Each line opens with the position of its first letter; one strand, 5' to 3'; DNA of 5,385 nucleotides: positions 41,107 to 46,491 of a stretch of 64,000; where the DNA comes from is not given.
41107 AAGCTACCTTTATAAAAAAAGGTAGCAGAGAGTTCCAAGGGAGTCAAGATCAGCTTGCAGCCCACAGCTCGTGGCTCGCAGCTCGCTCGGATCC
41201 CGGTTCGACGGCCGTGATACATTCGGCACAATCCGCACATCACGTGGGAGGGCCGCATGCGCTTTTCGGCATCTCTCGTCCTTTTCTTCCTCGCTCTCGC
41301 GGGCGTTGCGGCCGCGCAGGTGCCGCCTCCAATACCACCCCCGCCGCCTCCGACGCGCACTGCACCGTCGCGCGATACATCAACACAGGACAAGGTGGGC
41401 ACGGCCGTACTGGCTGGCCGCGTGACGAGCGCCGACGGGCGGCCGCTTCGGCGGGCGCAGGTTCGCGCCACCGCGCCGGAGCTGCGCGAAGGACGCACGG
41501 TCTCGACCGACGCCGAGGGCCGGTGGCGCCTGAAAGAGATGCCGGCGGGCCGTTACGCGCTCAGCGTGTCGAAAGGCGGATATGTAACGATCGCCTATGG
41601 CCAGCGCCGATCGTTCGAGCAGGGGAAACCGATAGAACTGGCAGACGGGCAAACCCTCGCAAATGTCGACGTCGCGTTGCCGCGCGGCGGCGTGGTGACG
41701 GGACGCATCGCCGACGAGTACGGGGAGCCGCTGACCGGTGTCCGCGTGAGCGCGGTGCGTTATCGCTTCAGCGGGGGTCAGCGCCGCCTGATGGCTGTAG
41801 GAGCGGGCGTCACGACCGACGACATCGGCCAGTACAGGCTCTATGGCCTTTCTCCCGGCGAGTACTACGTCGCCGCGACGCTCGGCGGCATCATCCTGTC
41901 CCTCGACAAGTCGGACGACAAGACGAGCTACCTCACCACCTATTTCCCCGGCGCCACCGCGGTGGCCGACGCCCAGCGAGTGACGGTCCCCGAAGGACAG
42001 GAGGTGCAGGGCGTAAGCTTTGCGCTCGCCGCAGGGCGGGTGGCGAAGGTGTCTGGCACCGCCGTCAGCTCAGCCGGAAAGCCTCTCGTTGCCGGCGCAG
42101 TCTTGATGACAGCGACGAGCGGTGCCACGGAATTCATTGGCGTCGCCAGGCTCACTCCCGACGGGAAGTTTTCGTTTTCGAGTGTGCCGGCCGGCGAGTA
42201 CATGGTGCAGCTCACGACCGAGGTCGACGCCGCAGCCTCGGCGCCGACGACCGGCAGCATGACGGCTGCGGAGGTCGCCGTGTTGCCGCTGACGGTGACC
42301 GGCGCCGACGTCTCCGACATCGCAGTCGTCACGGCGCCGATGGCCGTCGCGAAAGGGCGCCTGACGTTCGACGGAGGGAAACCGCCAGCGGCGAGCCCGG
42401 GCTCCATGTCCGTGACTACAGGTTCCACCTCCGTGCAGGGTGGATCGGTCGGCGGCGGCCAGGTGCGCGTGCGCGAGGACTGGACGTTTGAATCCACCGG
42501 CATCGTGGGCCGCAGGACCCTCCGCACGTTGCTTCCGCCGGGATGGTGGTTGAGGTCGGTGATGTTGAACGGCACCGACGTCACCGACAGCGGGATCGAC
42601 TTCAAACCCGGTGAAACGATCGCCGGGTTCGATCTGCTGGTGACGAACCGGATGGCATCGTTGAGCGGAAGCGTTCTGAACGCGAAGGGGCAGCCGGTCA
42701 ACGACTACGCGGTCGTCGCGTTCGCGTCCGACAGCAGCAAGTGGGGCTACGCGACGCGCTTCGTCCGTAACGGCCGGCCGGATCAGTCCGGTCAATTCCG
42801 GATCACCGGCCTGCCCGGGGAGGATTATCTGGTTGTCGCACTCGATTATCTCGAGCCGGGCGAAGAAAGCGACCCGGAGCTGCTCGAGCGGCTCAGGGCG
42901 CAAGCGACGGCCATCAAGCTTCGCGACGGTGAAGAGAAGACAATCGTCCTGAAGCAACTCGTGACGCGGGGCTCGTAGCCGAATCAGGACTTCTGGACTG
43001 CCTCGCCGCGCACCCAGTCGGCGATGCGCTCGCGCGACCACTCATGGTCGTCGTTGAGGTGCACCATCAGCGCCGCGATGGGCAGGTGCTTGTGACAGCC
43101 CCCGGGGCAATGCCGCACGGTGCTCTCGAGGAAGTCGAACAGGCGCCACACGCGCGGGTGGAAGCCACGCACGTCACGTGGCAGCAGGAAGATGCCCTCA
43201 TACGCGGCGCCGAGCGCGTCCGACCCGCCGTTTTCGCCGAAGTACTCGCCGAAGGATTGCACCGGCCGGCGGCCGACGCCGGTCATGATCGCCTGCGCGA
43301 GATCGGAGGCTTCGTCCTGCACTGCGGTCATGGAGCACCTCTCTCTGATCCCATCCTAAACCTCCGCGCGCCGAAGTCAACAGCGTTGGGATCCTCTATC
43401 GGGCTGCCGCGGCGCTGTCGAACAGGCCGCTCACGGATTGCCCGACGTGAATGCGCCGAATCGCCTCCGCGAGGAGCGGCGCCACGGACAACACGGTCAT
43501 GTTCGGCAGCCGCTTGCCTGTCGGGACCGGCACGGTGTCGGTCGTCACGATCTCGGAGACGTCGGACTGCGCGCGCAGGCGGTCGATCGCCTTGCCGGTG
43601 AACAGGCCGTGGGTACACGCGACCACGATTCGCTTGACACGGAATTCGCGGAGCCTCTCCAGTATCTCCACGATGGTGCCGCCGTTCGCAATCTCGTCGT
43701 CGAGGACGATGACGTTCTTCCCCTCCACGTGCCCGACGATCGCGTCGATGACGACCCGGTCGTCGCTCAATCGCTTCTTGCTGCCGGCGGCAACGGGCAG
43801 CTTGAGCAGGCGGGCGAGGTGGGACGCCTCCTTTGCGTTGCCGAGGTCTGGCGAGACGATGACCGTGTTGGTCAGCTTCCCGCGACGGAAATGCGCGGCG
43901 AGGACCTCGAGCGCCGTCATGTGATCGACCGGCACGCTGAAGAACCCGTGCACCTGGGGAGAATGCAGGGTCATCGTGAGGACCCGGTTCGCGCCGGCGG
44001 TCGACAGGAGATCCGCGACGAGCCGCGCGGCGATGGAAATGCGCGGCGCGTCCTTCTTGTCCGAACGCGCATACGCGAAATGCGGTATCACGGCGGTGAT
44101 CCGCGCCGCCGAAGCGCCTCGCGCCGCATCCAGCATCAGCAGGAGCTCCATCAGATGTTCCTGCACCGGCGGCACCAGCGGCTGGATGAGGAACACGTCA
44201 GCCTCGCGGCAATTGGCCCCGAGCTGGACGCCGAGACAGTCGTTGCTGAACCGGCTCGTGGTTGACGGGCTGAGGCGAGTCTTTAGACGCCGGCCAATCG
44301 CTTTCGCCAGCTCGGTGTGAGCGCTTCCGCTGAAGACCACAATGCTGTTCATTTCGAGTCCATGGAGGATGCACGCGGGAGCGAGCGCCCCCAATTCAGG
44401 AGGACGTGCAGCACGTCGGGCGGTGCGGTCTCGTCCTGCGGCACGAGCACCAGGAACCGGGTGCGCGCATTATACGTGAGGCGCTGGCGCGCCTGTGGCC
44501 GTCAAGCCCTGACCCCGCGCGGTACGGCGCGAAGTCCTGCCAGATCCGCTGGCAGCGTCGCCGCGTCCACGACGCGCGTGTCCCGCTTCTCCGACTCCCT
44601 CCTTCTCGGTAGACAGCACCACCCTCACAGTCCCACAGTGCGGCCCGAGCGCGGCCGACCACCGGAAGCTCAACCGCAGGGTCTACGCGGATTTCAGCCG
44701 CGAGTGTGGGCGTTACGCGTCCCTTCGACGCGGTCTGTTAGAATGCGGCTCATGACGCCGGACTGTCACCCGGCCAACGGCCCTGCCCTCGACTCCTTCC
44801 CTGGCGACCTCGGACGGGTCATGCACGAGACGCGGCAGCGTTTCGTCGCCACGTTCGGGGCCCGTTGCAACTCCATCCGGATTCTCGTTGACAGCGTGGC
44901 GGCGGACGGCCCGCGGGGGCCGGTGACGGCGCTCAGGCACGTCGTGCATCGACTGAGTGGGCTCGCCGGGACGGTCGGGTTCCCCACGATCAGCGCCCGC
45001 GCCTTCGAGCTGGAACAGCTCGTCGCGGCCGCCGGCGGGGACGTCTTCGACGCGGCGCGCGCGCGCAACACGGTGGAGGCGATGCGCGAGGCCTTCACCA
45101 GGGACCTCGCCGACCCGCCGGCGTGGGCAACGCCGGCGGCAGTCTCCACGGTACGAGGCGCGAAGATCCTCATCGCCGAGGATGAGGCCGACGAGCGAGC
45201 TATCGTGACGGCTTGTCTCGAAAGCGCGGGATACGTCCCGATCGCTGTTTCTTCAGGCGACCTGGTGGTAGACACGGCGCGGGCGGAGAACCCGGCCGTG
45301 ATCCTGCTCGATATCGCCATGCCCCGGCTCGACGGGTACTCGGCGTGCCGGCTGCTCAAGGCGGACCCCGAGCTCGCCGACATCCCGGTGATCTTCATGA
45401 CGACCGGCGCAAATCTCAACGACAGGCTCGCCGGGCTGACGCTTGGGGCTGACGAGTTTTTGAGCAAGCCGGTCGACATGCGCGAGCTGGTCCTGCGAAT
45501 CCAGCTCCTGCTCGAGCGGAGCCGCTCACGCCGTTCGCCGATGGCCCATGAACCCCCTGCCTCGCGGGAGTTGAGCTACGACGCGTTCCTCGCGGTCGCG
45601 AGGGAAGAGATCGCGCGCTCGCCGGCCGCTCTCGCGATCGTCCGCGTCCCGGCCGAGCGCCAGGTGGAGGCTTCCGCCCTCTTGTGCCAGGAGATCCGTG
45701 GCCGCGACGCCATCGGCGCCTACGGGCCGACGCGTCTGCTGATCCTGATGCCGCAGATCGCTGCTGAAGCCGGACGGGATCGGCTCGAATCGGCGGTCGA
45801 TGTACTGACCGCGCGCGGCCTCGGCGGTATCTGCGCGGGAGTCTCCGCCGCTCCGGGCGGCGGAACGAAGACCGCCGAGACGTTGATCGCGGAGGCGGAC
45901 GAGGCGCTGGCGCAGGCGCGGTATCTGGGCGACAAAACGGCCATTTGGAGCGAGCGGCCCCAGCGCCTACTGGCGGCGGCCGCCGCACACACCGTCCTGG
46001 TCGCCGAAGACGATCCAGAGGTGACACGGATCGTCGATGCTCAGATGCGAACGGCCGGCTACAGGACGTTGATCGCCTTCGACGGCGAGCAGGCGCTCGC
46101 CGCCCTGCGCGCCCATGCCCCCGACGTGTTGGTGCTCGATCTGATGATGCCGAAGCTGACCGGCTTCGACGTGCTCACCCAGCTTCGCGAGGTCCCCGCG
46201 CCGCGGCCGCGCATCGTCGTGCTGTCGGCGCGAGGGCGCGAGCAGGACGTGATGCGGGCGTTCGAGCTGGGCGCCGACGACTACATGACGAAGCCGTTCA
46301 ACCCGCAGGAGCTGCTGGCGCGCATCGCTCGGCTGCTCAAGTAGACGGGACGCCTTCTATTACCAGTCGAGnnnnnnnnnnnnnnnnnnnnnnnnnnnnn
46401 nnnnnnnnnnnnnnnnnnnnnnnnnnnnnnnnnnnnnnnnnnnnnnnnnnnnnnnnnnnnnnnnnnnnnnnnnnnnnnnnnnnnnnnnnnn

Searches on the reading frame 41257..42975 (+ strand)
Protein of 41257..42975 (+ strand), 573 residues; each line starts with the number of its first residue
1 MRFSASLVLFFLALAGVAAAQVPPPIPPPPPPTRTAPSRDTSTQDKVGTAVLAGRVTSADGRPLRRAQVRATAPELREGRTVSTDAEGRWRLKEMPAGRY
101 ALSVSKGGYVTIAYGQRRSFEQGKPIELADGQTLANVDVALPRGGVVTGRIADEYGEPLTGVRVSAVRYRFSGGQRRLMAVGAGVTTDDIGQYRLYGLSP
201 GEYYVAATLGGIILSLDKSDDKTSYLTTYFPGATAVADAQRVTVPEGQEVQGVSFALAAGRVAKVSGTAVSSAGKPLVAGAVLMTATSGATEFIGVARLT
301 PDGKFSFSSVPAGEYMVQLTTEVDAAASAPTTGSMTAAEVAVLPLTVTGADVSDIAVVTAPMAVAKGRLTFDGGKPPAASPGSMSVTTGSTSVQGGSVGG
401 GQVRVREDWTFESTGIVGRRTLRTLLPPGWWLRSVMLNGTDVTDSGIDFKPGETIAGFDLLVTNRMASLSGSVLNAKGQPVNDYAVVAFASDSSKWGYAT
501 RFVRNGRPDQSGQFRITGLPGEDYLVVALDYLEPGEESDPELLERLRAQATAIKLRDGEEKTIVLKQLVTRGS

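Call 51: search_protein_families(library=pfam, proteins=[window:41257-42975:+], max_evalue=0.00001)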
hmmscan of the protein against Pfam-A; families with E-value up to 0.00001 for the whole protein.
window:41257-42975:+ (573 aa): 6 families
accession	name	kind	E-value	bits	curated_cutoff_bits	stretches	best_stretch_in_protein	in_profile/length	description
PF13620.12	CarboxypepD_reg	-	3.4e-36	123.9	32.3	2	52-141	2-81/82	Carboxypeptidase regulatory-like domain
PF13715.12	CarbopepD_reg_2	-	1.3e-11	44.7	32.2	0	53-112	2-58/88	CarboxypepD_reg-like domain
PF17210.9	SdrD_B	-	3.2e-11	43.8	29.7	0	296-348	41-93/112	SdrD B-like domain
PF00775.27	Dioxygenase_C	-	1.1e-08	35.2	27.3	0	146-207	31-100/182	Dioxygenase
PF17802.7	SpaA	-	9.3e-08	32.6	23.1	0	158-205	15-56/91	Prealbumin-like fold domain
PF25020.1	TTR_TEN1-4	-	8.8e-07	29.2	27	0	145-169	7-31/86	Teneurin TTR-like domain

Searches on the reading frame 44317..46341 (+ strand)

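Call 16: search_protein_families(library=pfam, proteins=[window:44317-46341:+], max_evalue=0.001)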
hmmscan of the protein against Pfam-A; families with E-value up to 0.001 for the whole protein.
window:44317-46341:+ (675 aa): 2 families
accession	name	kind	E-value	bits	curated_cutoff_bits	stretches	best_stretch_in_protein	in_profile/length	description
PF00072.30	Response_reg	-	1.4e-52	177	30.2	2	560-670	1-110/111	Response regulator receiver domain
PF01627.28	Hpt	-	1.6e-07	31.9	24.6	1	174-247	4-70/84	Hpt domain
